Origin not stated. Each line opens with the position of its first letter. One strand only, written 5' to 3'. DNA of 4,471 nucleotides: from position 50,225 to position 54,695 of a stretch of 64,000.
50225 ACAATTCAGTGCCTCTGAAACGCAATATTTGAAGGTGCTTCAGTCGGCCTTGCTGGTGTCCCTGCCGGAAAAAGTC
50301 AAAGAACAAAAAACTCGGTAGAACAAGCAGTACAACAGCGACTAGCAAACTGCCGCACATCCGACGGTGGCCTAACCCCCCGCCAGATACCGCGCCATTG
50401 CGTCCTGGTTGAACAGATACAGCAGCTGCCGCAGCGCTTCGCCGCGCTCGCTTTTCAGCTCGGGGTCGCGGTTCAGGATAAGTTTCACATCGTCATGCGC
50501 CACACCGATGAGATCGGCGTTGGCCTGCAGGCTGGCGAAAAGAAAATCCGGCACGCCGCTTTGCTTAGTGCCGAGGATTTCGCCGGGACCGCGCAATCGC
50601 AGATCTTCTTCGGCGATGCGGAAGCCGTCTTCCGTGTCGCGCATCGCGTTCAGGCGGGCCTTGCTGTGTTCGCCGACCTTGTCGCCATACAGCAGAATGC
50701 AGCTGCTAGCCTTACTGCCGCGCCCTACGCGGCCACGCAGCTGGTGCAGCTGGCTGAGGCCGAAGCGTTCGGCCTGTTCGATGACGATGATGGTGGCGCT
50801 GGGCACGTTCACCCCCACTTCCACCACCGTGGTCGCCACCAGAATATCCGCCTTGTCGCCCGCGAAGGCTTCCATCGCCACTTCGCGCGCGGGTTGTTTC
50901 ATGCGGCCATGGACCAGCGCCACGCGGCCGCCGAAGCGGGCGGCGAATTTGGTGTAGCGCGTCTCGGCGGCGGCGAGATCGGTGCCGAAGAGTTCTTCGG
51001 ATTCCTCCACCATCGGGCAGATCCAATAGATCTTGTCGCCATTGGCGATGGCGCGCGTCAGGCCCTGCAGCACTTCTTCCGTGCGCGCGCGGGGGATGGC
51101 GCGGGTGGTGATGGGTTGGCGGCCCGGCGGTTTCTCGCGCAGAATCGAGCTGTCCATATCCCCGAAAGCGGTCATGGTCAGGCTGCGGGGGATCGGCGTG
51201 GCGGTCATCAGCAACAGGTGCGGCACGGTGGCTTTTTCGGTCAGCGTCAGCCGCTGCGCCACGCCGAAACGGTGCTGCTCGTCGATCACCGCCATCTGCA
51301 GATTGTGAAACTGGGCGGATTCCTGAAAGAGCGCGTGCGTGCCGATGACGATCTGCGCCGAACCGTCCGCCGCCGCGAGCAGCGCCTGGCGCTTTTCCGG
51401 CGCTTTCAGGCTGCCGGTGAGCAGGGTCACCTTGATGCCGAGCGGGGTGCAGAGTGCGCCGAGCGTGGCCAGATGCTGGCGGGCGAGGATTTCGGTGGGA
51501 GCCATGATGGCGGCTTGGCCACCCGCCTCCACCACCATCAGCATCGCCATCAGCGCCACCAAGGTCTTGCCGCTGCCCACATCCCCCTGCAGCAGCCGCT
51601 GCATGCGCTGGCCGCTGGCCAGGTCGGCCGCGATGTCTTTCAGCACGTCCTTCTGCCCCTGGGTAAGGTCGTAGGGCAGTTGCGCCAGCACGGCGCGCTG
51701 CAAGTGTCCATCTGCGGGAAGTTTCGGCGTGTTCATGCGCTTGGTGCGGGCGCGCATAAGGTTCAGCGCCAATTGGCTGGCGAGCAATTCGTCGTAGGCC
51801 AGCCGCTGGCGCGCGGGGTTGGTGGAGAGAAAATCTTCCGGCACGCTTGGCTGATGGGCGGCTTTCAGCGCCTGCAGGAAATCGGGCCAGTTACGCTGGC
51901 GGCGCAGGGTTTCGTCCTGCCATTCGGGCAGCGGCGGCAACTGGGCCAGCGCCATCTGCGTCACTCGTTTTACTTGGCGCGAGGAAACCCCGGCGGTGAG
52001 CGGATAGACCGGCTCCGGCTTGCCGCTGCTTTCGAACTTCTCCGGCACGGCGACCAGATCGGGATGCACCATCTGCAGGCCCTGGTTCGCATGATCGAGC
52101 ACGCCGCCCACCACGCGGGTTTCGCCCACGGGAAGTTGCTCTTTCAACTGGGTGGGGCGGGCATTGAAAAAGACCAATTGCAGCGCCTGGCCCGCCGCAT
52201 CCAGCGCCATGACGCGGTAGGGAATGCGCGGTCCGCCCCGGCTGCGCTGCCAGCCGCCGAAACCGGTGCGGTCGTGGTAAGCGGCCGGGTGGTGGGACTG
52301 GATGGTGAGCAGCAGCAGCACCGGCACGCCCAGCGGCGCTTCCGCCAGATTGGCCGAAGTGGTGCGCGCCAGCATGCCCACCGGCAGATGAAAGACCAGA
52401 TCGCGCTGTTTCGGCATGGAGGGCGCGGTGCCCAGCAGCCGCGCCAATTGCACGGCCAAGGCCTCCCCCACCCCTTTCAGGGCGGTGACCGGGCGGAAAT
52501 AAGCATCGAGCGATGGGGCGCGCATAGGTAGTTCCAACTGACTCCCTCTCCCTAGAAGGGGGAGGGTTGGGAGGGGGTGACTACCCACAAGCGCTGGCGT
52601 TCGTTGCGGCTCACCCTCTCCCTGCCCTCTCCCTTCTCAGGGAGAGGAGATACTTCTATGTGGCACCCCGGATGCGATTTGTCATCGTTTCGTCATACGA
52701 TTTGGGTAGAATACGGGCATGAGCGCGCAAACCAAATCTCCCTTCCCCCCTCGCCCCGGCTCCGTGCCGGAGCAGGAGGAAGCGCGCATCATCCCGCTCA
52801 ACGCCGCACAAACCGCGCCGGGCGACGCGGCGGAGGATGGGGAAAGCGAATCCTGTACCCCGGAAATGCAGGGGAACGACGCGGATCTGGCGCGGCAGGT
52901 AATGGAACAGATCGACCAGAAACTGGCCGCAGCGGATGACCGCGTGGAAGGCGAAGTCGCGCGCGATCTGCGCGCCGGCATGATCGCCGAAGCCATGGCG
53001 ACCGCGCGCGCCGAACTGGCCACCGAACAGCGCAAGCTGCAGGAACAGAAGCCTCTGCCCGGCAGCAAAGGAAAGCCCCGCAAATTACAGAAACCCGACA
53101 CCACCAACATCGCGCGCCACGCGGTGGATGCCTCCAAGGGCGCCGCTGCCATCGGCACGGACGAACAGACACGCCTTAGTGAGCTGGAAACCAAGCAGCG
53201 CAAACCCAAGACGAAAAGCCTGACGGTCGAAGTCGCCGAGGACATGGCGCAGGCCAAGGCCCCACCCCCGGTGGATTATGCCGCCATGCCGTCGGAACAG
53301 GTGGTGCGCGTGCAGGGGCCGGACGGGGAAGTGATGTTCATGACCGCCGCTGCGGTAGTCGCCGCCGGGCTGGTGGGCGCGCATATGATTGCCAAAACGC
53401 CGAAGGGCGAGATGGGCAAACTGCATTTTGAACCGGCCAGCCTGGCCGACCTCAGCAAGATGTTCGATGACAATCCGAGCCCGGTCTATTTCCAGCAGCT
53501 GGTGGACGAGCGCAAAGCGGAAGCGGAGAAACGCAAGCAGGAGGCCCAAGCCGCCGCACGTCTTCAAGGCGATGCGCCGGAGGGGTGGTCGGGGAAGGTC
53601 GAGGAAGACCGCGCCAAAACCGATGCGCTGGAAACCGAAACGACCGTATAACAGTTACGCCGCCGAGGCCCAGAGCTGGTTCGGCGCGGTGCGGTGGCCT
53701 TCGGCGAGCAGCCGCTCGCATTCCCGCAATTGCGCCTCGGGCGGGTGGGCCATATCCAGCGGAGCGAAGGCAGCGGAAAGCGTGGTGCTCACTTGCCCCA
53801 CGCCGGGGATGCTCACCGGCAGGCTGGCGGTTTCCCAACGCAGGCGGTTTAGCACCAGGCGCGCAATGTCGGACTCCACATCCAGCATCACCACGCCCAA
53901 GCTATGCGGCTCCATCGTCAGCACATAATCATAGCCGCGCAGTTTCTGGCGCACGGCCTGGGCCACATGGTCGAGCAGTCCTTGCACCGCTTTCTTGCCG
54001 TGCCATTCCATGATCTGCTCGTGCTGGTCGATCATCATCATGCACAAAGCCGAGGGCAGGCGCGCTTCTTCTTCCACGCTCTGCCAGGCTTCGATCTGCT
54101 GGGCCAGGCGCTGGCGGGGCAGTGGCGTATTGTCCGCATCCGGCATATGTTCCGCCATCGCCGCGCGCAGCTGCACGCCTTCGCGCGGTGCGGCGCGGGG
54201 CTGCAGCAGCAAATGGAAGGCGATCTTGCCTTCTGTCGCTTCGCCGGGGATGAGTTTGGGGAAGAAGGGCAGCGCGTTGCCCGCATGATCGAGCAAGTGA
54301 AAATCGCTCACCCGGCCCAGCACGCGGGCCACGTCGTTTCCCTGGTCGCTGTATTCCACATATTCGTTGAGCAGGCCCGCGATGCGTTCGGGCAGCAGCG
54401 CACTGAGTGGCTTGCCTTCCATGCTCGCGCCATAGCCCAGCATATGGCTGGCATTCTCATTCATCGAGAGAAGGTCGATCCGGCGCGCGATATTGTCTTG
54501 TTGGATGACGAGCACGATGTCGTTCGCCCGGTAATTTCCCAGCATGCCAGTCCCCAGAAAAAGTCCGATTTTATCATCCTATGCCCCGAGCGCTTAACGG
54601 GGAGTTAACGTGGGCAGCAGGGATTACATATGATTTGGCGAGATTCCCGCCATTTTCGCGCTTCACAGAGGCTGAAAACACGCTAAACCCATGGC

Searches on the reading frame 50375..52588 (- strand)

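Call 118: search_protein_families(library=pfam, proteins=[window:50375-52588:-], max_evalue=0.001)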
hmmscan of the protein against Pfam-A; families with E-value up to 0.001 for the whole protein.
window:50375-52588:- (738 aa): 9 families
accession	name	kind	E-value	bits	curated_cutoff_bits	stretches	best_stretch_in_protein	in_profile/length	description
PF00270.35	DEAD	-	3.2e-23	82.7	26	1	312-470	4-164/167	DEAD/DEAH box helicase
PF00271.37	Helicase_C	-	5.5e-21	75.3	23.5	1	513-623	11-108/110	Helicase conserved C-terminal domain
PF19833.4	RecG_dom3_C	-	1.6e-12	47.8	26.8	1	652-723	1-73/87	ATP-dependent DNA helicase RecG, domain 3, C-terminal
PF04851.21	ResIII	-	6.3e-10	39.6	22.5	1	307-465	3-162/164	Type III restriction enzyme, res subunit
PF22232.2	TraI_hel_assoc_N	-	8e-05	23.6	27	0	369-454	8-89/99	TraI helicase-associated ssDNA bd, N-terminal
PF07517.20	SecA_DEAD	-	0.00012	21.9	24.6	1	337-403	99-165/290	SecA DEAD-like domain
PF00176.29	SNF2-rel_dom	-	0.0002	21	24.9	1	327-470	16-168/290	SNF2-related domain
PF13604.12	AAA_30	-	0.00028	21.1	27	1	308-454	2-113/191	AAA domain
PF22590.2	Cas3-like_C_2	-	0.00038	21.1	27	1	518-624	3-104/106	CRISPR-associated nuclease/helicase Cas3, C-terminal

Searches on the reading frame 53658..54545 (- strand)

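Call 118: search_protein_families(library=pfam, proteins=[window:53658-54545:-], max_evalue=0.001)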
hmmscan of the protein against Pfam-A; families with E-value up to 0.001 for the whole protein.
window:53658-54545:- (296 aa): 1 family
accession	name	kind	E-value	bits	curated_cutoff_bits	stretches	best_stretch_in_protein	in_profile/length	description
PF00990.26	GGDEF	-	2.5e-06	27.8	23.8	1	144-275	12-146/161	Diguanylate cyclase, GGDEF domain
